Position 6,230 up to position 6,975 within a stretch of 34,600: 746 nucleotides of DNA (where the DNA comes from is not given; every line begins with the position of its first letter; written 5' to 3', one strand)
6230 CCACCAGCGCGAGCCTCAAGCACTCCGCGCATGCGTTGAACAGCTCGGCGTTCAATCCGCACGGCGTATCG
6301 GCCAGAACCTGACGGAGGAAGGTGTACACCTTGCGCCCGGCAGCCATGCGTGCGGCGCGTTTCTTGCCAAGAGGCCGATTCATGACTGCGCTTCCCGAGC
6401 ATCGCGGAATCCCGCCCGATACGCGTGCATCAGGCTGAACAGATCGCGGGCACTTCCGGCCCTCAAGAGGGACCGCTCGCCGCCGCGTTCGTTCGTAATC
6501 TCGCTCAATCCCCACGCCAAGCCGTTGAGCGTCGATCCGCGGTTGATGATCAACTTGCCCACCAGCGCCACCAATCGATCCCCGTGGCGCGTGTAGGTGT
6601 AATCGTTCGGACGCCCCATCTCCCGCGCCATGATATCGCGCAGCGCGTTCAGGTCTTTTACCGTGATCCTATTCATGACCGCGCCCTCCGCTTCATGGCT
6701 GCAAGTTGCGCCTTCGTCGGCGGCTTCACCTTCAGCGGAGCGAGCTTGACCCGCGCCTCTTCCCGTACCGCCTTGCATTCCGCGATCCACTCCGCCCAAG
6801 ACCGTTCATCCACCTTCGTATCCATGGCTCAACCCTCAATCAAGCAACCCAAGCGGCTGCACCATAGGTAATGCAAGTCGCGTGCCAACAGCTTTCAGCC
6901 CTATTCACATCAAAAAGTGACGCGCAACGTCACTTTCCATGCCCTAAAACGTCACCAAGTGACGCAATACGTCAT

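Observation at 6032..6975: Exact sigma-54 -24/-12 consensus plus paired palindromes driving a leftward four-gene operon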

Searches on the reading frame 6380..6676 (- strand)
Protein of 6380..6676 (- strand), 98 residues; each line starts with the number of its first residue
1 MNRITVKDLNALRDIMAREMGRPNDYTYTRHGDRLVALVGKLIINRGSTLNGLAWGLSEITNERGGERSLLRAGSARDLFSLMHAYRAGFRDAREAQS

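Call 8: search_protein_families(library=pfam, proteins=[window:6380-6676:-], max_evalue=0.1)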
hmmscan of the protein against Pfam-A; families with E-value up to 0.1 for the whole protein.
window:6380-6676:- (98 aa): 0 families

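Call 9: search_protein_families(library=phrogs, proteins=[window:6380-6676:-], max_evalue=0.1)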
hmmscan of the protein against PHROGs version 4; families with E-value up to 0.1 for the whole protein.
window:6380-6676:- (98 aa): 0 families

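Call 16: find_related_loci(query=window:6380-6676:-, collection=viral_contigs, flank=6000)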
Query window:6380-6676:- (98 aa) in viral_contigs; peptide patterns used: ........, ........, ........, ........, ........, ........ (x = any residue, [..] = any of these).
33 stretches matched a pattern; 4 encode a relative of the query (tblastn E <= 1e-3); 4 distinct loci.
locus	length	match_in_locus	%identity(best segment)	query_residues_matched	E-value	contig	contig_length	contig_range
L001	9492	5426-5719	87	1-98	8e-54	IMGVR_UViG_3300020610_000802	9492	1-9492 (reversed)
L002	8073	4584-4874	80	1-98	2e-48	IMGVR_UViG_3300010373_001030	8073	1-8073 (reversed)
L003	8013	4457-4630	44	1-98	2e-18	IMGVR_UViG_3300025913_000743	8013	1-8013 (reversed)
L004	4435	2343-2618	42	1-95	5e-11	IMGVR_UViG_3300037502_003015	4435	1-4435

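Call 24: find_homologous_proteins(query=window:6380-6676:-)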
Query window:6380-6676:- (98 aa): 11 proteins with E <= 0.001 among 13 candidates.
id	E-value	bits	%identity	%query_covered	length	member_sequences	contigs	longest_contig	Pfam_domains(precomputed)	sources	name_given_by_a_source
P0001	7.5e-57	207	100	100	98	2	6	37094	-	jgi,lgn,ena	-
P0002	7.3e-48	178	90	100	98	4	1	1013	-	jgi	-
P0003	2.4e-46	174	86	100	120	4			-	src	-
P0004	2.9e-45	170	84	100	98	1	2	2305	-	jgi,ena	-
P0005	7.4e-44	166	83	100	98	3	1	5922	-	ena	-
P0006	4.0e-43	163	84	100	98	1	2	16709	-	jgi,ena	-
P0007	1.4e-42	162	81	100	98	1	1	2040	-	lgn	-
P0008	3.8e-40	154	80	100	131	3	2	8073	-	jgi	-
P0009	4.0e-39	150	78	100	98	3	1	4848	-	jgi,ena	-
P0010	1.5e-31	126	64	99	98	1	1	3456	-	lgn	-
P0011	2.4e-31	126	71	100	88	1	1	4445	-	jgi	-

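Call 25: find_encoding_contigs(protein=P0001, flank=3000, max_places=8)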
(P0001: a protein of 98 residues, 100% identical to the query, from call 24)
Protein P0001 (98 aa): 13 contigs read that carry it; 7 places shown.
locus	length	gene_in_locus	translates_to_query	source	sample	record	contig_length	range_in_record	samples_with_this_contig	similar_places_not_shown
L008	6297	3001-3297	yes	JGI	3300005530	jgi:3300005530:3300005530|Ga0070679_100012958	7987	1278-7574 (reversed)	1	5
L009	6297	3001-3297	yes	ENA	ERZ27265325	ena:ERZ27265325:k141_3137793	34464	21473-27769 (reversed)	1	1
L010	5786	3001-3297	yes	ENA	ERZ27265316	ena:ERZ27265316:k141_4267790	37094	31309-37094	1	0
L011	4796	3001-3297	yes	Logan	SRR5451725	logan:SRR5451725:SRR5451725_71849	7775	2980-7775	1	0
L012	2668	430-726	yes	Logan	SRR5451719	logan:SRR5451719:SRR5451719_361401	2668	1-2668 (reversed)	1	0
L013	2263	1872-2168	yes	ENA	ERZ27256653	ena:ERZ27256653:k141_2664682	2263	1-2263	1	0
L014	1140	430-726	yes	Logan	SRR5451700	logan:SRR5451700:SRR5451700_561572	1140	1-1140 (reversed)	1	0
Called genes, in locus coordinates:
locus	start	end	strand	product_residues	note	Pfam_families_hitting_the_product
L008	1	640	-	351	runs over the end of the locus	?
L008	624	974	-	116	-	-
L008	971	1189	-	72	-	-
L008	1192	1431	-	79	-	PF18974:DUF5710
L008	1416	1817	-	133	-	-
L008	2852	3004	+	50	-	-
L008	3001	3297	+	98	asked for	-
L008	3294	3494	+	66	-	-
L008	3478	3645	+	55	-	-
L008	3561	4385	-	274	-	-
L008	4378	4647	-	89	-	-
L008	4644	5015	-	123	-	-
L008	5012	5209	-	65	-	-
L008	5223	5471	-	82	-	-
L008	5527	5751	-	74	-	-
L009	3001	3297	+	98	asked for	-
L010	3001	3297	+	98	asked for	-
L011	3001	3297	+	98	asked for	-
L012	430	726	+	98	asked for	-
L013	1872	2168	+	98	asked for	-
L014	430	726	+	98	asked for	-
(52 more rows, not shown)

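Call 26: find_encoding_contigs(protein=P0006, flank=3000, max_places=4)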
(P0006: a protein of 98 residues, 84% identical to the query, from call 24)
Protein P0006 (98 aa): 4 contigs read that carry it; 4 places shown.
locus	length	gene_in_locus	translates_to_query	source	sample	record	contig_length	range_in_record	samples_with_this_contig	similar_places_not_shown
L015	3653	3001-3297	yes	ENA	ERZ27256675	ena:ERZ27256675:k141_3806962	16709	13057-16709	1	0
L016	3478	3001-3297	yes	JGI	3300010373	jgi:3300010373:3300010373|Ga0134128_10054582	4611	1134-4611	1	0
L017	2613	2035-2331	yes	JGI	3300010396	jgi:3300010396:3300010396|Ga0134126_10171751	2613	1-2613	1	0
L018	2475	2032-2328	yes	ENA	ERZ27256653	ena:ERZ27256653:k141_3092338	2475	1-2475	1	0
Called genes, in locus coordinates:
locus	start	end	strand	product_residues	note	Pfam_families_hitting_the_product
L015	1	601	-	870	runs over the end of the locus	-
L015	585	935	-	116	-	-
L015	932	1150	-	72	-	-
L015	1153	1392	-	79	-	PF18974:DUF5710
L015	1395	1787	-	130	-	-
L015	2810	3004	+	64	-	-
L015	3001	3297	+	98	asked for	-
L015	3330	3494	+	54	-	-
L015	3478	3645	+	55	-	-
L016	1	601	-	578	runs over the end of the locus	?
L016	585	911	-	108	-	-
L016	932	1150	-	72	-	-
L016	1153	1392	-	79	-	PF18974:DUF5710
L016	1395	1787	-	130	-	-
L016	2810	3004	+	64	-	-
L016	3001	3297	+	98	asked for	-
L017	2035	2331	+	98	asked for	-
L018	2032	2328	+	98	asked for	-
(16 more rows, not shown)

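Call 27: find_encoding_contigs(protein=P0005, flank=3000, max_places=3)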
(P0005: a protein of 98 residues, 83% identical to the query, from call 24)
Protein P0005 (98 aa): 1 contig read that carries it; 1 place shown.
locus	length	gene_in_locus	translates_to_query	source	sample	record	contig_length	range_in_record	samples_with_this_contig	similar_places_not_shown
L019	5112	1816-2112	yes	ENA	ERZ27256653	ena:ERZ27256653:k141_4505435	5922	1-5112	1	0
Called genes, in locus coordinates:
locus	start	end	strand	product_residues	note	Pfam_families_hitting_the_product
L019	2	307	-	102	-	?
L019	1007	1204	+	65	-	-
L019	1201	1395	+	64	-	-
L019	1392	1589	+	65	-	-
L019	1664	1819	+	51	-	-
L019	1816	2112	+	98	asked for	-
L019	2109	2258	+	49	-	-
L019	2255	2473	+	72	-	-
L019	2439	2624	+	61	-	-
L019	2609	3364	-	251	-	-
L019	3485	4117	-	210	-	-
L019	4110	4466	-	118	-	-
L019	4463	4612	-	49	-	-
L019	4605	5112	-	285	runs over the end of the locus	-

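Call 28: find_encoding_contigs(protein=P0009, flank=3000, max_places=3)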
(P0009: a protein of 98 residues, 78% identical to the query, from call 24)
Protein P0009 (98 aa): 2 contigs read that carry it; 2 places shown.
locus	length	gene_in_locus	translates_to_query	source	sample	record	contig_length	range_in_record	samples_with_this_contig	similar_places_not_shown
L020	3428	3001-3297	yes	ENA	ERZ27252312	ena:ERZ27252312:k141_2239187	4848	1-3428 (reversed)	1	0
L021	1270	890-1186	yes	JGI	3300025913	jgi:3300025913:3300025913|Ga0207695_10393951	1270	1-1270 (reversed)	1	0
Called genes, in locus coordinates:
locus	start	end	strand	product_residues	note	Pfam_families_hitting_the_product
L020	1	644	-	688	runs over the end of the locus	?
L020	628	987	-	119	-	-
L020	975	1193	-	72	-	-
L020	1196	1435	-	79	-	PF18974:DUF5710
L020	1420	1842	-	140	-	-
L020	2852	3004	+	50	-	-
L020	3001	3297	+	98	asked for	-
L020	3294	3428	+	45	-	?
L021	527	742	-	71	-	-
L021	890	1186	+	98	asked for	-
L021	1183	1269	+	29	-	?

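Call 29: find_encoding_contigs(protein=P0010, flank=3000, max_places=3)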
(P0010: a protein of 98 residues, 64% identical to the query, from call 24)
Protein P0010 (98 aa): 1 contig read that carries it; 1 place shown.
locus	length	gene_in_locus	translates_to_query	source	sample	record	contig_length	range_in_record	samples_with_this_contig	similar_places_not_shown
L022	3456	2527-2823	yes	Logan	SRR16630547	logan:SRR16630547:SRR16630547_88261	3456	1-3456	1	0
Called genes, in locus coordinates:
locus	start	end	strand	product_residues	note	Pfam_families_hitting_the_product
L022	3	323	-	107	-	?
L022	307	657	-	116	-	-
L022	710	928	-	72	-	-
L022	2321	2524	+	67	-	-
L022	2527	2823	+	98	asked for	-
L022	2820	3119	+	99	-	PF27050:Phage_P22_Y8K6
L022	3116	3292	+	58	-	-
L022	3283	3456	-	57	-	?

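Call 30: find_encoding_contigs(protein=P0011, flank=3000, max_places=3)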
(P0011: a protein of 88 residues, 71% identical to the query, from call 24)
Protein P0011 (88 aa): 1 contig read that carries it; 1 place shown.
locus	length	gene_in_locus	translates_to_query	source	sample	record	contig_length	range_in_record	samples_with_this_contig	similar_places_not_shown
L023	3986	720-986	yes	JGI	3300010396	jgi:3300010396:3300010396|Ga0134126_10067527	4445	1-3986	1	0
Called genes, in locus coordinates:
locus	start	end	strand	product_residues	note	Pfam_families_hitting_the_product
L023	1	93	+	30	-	?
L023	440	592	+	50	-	-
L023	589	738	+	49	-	-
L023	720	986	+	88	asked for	-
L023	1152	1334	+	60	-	-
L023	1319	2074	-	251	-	-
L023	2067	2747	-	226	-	-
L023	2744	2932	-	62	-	-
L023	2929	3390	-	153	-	-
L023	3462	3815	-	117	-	-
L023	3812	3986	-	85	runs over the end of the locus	-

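Call 39: find_related_loci(query=A2, collection=genome_contigs, flank=8000)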
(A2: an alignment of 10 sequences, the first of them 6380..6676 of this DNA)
Query A2 (98 aa) in genome_contigs; peptide patterns used: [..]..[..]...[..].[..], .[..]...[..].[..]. (x = any residue, [..] = any of these).
45 stretches matched a pattern, but none encodes a relative of the query by tblastn (E <= 1e-3).

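Call 76: search_solved_structures(query=A3, max_evalue=1)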
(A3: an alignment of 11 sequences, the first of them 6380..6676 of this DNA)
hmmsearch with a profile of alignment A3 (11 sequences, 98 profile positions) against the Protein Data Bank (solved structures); distinct sequences matched with E-value up to 1: 2.
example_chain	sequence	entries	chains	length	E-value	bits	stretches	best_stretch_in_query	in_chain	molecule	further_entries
4r5d_A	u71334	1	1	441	0.016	18.4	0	32-79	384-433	Leucine rich repeat protein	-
4r6g_A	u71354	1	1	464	0.87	12.9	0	33-79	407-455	leucine rich repeats DLRR_K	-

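Call 85: predict_structure(alignment_id=A3)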
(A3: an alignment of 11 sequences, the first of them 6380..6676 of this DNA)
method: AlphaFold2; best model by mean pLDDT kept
length: 98 residues; sequences in the alignment: 11
mean_pLDDT: 44.5   pTM: 0.31
mean pLDDT of the five models: 44.5, 44.4, 43.2, 42.1, 41.3
residues with pLDDT >= 90: 0; 70-90: 0; 50-70: 15; < 50: 83
segments of 3 or more residues with pLDDT < 50: 1-10, 17-28, 31-35, 37-72, 74-77, 85-98
pLDDT, mean of each block of 10 residues (from residue 1): 42 49 46 48 40 35 43 49 49 45
secondary structure, 60 per line:
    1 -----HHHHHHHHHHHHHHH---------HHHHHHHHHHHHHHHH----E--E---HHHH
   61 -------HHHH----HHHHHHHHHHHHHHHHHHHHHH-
elements in order: H6-20 H30-45 H57-60 H68-71 H76-97

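Call 95: search_protein_families(library=ncbifam, proteins=[window:6380-6676:-], max_evalue=0.05)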
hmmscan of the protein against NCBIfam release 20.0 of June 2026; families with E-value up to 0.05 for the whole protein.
window:6380-6676:- (98 aa): 0 families

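Call 96: search_protein_families(library=padloc, proteins=[window:6380-6676:-], max_evalue=0.05)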
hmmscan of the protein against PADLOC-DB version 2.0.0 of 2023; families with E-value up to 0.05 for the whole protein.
window:6380-6676:- (98 aa): 0 families

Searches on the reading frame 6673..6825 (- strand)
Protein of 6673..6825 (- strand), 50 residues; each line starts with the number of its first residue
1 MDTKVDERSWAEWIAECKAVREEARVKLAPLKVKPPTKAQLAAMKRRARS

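Call 8: search_protein_families(library=pfam, proteins=[window:6673-6825:-], max_evalue=0.1)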
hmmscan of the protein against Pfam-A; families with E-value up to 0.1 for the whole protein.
window:6673-6825:- (50 aa): 0 families

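Call 9: search_protein_families(library=phrogs, proteins=[window:6673-6825:-], max_evalue=0.1)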
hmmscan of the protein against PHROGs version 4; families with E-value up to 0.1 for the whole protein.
window:6673-6825:- (50 aa): 0 families

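Call 95: search_protein_families(library=ncbifam, proteins=[window:6673-6825:-], max_evalue=0.05)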
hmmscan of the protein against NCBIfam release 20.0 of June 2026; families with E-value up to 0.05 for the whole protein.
window:6673-6825:- (50 aa): 0 families

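Call 96: search_protein_families(library=padloc, proteins=[window:6673-6825:-], max_evalue=0.05)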
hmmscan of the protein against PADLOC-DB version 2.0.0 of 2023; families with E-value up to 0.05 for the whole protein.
window:6673-6825:- (50 aa): 0 families
